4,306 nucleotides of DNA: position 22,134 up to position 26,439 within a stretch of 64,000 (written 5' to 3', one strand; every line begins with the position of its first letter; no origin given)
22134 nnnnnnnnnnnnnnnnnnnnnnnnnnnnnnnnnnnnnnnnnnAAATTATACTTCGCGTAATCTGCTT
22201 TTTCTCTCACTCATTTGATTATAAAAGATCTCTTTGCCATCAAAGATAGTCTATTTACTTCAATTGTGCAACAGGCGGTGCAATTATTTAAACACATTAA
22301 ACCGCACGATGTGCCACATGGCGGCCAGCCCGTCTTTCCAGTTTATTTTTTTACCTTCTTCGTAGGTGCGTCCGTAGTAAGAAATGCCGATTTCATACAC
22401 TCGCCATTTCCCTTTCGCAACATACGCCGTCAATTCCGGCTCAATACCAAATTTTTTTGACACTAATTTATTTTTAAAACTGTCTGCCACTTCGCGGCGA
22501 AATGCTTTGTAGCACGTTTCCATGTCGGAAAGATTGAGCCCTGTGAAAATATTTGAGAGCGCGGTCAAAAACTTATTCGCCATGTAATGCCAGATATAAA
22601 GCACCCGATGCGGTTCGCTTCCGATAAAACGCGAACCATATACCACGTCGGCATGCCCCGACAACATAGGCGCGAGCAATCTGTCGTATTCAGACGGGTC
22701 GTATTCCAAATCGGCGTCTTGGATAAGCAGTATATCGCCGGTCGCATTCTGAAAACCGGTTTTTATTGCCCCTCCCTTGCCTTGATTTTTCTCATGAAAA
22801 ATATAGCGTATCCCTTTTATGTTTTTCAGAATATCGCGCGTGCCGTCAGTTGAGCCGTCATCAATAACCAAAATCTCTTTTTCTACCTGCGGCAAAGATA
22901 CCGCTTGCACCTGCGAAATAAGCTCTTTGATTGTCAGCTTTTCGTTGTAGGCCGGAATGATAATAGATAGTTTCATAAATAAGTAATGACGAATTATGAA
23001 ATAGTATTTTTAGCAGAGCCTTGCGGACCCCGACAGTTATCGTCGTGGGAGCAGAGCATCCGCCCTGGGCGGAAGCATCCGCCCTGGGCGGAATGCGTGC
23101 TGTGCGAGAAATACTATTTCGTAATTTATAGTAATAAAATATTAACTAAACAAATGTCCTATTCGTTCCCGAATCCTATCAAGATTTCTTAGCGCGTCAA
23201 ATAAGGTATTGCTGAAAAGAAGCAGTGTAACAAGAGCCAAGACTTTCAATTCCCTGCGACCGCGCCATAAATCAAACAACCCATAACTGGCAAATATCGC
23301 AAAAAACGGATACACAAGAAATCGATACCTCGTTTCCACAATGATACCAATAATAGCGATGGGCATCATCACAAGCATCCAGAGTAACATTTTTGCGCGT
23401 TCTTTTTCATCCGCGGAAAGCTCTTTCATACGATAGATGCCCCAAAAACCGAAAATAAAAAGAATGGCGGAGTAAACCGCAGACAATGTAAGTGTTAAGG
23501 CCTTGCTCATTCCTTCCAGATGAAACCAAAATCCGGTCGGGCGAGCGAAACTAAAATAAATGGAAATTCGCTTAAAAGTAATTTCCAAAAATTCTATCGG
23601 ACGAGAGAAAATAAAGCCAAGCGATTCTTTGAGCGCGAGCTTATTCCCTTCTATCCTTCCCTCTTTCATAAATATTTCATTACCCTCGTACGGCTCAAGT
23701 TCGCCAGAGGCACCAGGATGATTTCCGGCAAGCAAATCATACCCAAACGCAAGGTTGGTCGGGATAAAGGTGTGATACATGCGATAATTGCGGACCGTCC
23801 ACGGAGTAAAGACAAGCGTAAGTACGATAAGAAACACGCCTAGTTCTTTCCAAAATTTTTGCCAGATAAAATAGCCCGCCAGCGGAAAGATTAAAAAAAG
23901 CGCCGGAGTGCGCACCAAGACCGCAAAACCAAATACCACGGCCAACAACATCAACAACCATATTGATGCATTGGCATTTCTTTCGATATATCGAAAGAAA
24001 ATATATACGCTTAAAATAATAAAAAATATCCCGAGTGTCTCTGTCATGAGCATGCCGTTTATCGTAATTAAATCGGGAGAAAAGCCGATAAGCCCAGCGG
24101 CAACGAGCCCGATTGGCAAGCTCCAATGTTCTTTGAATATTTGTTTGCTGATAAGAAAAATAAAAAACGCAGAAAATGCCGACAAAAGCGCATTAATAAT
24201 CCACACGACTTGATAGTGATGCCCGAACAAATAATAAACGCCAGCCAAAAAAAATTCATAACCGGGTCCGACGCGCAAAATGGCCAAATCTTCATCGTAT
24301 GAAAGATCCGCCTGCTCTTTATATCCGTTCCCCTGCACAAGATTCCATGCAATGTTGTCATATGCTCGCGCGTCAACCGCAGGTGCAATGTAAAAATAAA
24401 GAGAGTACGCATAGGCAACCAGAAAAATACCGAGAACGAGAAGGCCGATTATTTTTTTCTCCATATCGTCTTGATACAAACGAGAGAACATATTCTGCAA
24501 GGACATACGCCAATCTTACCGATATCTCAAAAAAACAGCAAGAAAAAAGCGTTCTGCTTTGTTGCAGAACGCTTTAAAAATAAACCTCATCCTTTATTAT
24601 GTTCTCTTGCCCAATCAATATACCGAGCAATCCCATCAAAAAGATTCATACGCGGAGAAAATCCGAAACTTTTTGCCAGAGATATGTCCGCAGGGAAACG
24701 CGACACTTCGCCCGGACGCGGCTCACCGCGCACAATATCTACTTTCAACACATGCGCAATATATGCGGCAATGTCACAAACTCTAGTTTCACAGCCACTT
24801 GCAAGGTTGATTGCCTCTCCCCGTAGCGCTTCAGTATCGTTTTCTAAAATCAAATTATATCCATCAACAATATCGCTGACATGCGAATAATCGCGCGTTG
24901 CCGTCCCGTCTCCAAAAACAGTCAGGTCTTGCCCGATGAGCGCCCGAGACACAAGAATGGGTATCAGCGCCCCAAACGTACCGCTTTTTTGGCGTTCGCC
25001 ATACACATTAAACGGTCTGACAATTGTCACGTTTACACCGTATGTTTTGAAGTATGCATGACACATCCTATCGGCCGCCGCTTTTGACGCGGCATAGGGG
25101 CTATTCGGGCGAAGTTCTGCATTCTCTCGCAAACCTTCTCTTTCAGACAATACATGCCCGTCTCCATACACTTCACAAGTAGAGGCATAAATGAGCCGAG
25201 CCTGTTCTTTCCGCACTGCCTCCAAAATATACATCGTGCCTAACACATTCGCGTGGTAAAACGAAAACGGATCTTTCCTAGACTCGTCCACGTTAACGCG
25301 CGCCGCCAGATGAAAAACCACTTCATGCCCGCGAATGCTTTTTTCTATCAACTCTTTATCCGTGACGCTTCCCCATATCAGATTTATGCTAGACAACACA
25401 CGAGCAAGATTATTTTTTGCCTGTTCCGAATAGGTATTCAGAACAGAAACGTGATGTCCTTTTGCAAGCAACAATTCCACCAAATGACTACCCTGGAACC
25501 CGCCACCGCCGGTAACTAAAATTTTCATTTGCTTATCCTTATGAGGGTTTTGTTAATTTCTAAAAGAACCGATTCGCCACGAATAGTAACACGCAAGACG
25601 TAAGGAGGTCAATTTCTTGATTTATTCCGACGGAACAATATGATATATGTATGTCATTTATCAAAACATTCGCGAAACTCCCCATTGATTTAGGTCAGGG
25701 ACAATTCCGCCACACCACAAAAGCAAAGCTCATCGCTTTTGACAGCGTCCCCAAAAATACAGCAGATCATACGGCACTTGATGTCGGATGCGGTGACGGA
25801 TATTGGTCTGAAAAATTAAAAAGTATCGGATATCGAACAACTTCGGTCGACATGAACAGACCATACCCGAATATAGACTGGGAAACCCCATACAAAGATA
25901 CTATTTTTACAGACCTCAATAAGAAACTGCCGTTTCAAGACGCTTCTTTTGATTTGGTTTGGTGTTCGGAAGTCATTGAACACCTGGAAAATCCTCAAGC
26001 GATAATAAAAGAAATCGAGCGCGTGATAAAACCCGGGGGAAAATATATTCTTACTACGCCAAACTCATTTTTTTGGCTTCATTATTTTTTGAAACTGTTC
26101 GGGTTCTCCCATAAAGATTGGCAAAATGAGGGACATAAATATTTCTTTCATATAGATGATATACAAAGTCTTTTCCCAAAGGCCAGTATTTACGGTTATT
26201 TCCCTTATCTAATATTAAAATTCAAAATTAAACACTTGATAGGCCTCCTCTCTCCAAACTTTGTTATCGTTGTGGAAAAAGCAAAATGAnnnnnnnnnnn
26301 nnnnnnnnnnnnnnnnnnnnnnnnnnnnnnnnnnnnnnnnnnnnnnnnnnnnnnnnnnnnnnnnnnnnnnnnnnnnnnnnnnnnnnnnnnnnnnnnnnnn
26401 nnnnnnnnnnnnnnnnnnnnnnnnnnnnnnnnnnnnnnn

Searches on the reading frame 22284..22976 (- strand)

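Call 72: search_protein_families(library=pfam, proteins=[window:22284-22976:-], max_evalue=0.000001)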
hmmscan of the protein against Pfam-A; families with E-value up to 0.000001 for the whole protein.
window:22284-22976:- (230 aa): 3 families
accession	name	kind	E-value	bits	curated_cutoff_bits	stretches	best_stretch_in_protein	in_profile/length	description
PF00535.33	Glycos_transf_2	-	1.1e-37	130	23.3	1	4-165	1-165/168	Glycosyl transferase family 2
PF13641.12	Glyco_tranf_2_3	-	5.7e-08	33.5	27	1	3-119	3-126/230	Glycosyltransferase like family 2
PF10111.15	Glyco_tranf_2_2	-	2.7e-07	30.8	27.3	1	4-98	1-100/276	Glycosyltransferase like family 2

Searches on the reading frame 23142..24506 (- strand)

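Call 72: search_protein_families(library=pfam, proteins=[window:23142-24506:-], max_evalue=0.000001)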
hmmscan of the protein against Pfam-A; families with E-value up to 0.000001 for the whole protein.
window:23142-24506:- (454 aa): 2 families
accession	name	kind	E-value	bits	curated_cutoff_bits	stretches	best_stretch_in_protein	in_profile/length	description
PF13231.12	PMT_2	-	3.6e-13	50.5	26.1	1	80-232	3-150/160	Dolichyl-phosphate-mannose-protein mannosyltransferase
PF02366.24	PMT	-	2.7e-09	37.4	22.7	1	90-239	74-233/245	Dolichyl-phosphate-mannose-protein mannosyltransferase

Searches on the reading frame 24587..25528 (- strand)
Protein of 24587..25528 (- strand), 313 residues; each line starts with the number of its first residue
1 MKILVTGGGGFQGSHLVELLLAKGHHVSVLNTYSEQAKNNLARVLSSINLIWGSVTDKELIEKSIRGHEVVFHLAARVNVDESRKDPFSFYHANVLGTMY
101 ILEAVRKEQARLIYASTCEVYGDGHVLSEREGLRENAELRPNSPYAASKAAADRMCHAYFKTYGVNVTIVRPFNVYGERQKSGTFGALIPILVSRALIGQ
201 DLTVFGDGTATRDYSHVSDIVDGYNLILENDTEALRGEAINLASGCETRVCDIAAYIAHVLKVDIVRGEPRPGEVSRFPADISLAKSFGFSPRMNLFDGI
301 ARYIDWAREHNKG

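Call 72: search_protein_families(library=pfam, proteins=[window:24587-25528:-], max_evalue=0.000001)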
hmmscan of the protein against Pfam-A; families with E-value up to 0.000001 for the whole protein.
window:24587-25528:- (313 aa): 8 families
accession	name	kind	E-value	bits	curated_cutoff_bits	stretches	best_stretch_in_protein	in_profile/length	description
PF01370.27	Epimerase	-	1.9e-64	217.8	20.9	1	3-243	1-240/240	NAD dependent epimerase/dehydratase family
PF16363.11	GDP_Man_Dehyd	-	1.2e-58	199.6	27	1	4-301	1-330/332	GDP-mannose 4,6 dehydratase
PF01073.25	3Beta_HSD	-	5.4e-23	81.8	22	1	4-217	1-218/280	3-beta hydroxysteroid dehydrogenase/isomerase family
PF04321.23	RmlD_sub_bind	-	2.2e-17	63.5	27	1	1-232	1-201/287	RmlD substrate binding domain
PF07993.18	NAD_binding_4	-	4.2e-16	59.3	20.1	1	5-181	1-213/258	Male sterility protein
PF02719.21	Polysacc_synt_2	-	5e-16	59.2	20.2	1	3-117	1-128/293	Polysaccharide biosynthesis protein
PF13460.12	NAD_binding_10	-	1.8e-11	44.7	27.2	1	7-177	1-148/184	NAD(P)H-binding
PF05368.20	NmrA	-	6.9e-09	36.2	27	1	2-76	4-78/298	NmrA-like family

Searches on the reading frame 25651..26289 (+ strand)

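Call 72: search_protein_families(library=pfam, proteins=[window:25651-26289:+], max_evalue=0.000001)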
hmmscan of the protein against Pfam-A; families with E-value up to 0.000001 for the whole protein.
window:25651-26289:+ (212 aa): 6 families
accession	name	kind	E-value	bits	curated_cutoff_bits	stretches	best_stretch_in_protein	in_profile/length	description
PF08241.18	Methyltransf_11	-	7.2e-21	75.1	21.2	1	43-133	1-94/95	Methyltransferase domain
PF13489.12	Methyltransf_23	-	6.1e-20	72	27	1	32-176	17-155/164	Methyltransferase domain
PF13649.12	Methyltransf_25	-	1e-14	55.4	27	1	43-130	2-97/97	Methyltransferase domain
PF13847.12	Methyltransf_31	-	3.1e-13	50.1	27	1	89-138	63-113/145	Methyltransferase domain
PF08242.18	Methyltransf_12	-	9.8e-12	45.9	30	1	43-131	1-97/98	Methyltransferase domain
PF03141.22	Methyltransf_29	-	1.5e-08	34.2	23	1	30-138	105-221/506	Putative S-adenosyl-L-methionine-dependent methyltransferase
